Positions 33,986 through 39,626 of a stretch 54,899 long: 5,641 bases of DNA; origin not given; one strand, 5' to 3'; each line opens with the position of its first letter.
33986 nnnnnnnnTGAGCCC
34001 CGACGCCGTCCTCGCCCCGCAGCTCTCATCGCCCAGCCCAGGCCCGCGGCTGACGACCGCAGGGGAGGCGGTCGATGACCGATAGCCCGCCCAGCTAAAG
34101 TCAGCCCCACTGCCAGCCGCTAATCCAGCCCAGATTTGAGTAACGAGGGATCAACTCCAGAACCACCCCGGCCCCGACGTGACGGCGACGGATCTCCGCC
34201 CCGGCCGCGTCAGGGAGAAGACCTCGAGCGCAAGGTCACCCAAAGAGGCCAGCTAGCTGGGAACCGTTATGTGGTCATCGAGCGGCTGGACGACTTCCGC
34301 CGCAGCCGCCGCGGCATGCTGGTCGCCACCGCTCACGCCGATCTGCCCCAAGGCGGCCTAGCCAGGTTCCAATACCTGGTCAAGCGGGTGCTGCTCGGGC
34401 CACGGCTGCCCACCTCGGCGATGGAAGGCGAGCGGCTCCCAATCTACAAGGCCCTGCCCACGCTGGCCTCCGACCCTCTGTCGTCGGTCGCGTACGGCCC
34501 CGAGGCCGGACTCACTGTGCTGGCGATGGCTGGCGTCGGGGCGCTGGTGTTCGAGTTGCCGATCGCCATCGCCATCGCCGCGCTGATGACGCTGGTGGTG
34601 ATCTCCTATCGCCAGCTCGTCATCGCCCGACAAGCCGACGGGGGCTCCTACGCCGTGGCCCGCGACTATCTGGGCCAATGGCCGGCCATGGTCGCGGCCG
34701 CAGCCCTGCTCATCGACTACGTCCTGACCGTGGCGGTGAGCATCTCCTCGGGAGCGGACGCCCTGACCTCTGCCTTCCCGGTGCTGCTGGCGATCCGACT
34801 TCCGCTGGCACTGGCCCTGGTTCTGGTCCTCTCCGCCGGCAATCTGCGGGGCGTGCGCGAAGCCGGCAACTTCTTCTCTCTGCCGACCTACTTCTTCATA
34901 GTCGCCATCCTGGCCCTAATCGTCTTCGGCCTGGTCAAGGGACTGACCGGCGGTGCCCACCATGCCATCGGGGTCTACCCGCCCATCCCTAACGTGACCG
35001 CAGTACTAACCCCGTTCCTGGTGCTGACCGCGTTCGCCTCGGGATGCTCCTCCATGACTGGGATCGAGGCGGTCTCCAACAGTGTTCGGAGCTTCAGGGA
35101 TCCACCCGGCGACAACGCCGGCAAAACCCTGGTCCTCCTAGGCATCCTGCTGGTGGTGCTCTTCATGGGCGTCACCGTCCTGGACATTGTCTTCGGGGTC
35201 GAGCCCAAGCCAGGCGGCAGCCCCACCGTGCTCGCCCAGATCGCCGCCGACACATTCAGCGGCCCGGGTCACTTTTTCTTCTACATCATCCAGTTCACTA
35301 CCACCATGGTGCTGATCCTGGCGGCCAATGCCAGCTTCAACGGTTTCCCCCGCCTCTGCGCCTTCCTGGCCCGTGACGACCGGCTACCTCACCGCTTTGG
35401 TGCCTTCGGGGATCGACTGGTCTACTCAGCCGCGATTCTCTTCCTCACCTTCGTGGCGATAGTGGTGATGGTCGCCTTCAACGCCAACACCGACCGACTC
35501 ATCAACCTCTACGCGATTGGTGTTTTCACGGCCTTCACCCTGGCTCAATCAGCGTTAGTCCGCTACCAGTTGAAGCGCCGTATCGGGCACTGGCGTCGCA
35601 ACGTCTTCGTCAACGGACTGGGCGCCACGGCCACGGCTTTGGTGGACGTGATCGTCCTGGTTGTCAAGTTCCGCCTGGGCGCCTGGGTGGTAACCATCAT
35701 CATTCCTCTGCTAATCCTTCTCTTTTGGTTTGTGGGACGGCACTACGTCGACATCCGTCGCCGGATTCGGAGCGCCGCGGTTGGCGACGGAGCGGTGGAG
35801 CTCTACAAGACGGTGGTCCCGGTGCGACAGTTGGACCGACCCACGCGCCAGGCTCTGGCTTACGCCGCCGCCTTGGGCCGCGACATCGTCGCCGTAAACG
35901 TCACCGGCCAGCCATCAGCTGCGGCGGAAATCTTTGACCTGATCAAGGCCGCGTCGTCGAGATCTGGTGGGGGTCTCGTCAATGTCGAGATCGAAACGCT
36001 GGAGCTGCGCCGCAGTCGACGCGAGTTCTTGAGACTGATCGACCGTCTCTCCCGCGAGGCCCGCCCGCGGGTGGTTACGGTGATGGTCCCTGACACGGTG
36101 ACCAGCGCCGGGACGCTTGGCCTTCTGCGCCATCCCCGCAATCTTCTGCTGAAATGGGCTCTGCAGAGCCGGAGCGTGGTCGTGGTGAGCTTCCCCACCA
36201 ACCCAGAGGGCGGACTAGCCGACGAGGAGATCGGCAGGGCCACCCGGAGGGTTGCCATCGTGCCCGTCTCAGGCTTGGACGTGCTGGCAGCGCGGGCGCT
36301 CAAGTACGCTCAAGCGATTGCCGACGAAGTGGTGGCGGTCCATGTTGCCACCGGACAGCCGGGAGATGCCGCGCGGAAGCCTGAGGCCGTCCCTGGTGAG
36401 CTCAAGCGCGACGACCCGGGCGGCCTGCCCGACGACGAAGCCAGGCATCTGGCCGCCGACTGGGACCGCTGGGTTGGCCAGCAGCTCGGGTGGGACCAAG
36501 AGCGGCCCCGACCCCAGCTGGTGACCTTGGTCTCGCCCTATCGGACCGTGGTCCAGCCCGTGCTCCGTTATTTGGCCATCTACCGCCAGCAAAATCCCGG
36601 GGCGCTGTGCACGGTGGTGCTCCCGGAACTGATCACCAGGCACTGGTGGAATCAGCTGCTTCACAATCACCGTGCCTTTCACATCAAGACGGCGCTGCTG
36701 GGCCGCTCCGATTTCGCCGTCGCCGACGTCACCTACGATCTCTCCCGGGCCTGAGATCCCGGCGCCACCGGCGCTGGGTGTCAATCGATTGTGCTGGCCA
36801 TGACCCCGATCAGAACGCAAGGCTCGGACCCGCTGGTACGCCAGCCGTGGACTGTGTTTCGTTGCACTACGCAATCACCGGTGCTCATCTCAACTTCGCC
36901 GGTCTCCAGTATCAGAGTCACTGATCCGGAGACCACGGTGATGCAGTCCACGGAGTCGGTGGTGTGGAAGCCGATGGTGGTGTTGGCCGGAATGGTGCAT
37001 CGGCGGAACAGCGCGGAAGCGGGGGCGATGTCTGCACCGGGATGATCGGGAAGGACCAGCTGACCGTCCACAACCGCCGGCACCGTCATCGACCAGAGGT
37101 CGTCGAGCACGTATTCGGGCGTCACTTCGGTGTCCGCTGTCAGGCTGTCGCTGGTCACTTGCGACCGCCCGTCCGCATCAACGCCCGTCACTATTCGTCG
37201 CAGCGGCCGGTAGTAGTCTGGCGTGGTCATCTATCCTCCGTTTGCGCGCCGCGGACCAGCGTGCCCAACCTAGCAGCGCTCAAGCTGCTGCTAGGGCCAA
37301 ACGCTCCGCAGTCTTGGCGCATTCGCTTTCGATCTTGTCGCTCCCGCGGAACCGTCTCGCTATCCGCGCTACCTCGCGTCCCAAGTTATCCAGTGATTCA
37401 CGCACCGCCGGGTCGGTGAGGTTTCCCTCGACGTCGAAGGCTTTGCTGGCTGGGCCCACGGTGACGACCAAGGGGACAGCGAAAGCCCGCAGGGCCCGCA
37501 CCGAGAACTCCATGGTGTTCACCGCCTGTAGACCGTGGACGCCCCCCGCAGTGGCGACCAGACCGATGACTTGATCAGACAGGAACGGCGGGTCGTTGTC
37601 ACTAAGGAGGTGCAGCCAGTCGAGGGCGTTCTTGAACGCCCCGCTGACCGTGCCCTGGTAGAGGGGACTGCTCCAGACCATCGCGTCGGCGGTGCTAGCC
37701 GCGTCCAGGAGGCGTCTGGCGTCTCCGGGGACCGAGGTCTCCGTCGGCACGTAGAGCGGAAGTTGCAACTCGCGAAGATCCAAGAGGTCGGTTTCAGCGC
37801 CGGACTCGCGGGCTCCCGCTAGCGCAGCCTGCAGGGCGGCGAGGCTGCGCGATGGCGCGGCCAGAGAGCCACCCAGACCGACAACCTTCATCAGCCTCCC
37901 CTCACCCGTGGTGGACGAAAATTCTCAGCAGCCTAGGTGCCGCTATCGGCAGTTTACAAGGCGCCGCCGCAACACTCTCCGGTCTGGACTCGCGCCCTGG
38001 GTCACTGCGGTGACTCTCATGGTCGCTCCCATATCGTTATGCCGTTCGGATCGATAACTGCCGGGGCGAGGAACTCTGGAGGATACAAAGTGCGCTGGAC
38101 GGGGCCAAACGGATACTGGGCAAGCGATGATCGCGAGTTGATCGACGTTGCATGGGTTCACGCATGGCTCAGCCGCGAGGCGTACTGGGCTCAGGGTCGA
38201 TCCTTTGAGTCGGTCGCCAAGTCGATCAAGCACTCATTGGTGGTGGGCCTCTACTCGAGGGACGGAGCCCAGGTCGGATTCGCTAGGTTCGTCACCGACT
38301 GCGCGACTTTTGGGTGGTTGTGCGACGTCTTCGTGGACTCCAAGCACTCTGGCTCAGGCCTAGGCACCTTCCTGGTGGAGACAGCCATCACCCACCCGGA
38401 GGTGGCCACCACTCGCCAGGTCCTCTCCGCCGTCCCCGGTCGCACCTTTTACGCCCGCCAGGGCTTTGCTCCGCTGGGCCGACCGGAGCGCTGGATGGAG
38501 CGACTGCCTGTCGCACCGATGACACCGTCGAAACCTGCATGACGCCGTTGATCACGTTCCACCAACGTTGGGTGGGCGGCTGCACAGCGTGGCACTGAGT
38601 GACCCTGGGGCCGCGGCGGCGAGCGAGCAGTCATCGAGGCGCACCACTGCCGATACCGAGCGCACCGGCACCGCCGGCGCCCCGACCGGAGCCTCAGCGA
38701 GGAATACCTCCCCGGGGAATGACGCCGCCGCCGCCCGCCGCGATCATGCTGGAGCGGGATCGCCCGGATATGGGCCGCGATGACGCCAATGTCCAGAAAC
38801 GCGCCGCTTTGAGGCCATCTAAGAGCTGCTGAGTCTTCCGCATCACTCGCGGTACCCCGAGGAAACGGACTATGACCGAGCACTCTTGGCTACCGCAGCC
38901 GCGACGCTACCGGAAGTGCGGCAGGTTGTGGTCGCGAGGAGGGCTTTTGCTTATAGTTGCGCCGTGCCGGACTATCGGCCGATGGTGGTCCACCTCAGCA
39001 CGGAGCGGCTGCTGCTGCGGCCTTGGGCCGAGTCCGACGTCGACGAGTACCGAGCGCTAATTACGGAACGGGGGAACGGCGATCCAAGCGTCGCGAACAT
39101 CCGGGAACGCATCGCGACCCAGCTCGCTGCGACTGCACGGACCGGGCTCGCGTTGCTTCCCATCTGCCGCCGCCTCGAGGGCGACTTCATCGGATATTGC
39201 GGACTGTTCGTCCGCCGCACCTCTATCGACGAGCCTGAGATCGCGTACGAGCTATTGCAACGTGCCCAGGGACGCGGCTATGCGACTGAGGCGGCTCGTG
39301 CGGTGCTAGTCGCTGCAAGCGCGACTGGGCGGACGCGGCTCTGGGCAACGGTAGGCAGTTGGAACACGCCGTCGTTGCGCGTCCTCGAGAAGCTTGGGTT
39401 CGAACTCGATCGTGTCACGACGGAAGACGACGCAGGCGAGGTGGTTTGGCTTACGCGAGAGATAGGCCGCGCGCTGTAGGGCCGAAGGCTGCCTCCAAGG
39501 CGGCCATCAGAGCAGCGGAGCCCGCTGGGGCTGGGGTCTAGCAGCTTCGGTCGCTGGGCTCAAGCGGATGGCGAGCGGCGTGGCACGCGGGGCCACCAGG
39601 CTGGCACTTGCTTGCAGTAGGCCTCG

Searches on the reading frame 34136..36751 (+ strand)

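Call 82: search_protein_families(library=pfam, proteins=[window:34136-36751:+], max_evalue=0.00001)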
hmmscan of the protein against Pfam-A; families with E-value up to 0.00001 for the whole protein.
window:34136-36751:+ (872 aa): 2 families
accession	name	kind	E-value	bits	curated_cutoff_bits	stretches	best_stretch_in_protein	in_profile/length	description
PF13520.12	AA_permease_2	-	3.1e-28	99.3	27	1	131-510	25-407/427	Amino acid permease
PF02705.21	K_trans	-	7.2e-06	25.2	24.8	0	178-263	90-175/454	K+ potassium transporter integral membrane domain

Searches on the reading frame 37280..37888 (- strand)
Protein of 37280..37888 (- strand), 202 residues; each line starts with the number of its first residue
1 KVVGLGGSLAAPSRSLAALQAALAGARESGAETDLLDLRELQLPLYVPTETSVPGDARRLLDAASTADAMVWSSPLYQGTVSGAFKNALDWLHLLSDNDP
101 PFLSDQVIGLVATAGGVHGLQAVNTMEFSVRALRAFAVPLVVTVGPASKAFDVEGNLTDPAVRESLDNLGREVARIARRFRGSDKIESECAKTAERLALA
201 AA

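Call 83: search_protein_families(library=pfam, proteins=[window:37280-37888:-], max_evalue=0.00001)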
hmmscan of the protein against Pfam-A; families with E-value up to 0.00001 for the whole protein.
window:37280-37888:- (202 aa): 2 families
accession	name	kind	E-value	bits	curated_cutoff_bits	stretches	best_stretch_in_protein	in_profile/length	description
PF03358.20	FMN_red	-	8.3e-29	100.6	24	1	1-144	2-147/152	NADPH-dependent FMN reductase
PF02525.22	Flavodoxin_2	-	2.8e-06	27.6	27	1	12-150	14-175/198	Flavodoxin-like fold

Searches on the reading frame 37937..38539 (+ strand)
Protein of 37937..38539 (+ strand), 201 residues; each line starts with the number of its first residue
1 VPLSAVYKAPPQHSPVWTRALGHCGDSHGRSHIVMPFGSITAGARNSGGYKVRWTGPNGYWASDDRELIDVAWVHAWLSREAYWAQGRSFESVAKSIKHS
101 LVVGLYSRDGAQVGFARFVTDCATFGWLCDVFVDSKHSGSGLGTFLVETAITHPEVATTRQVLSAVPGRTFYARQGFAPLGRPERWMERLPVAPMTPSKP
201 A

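Call 83: search_protein_families(library=pfam, proteins=[window:37937-38539:+], max_evalue=0.00001)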
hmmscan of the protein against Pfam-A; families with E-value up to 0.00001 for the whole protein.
window:37937-38539:+ (201 aa): 3 families
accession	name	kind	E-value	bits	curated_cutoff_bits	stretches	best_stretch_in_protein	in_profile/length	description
PF13508.13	Acetyltransf_7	-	8.5e-09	36.1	27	1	107-178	9-83/84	Acetyltransferase (GNAT) domain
PF00583.31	Acetyltransf_1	-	6.5e-07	30.1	20.7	1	81-177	11-116/116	Acetyltransferase (GNAT) family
PF13673.13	Acetyltransf_10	-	7e-07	29.7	23.6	1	95-195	24-124/128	Acetyltransferase (GNAT) domain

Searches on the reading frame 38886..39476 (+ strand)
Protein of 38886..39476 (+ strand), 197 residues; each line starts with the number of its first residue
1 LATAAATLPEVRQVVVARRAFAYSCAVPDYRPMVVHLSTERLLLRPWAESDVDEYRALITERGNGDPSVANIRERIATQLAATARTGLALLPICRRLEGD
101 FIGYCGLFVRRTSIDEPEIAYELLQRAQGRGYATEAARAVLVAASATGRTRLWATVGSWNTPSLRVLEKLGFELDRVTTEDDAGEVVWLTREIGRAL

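Call 83: search_protein_families(library=pfam, proteins=[window:38886-39476:+], max_evalue=0.00001)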
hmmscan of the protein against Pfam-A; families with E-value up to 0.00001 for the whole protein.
window:38886-39476:+ (197 aa): 3 families
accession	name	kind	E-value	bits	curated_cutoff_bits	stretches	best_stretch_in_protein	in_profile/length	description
PF13302.13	Acetyltransf_3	-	4.1e-23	83.1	25.4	1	41-173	1-138/138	Acetyltransferase (GNAT) domain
PF00583.31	Acetyltransf_1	-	5.3e-10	40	20.7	1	93-172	36-116/116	Acetyltransferase (GNAT) family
PF08445.16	FR47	-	2.6e-06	27.8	22.1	1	122-177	28-82/86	FR47-like protein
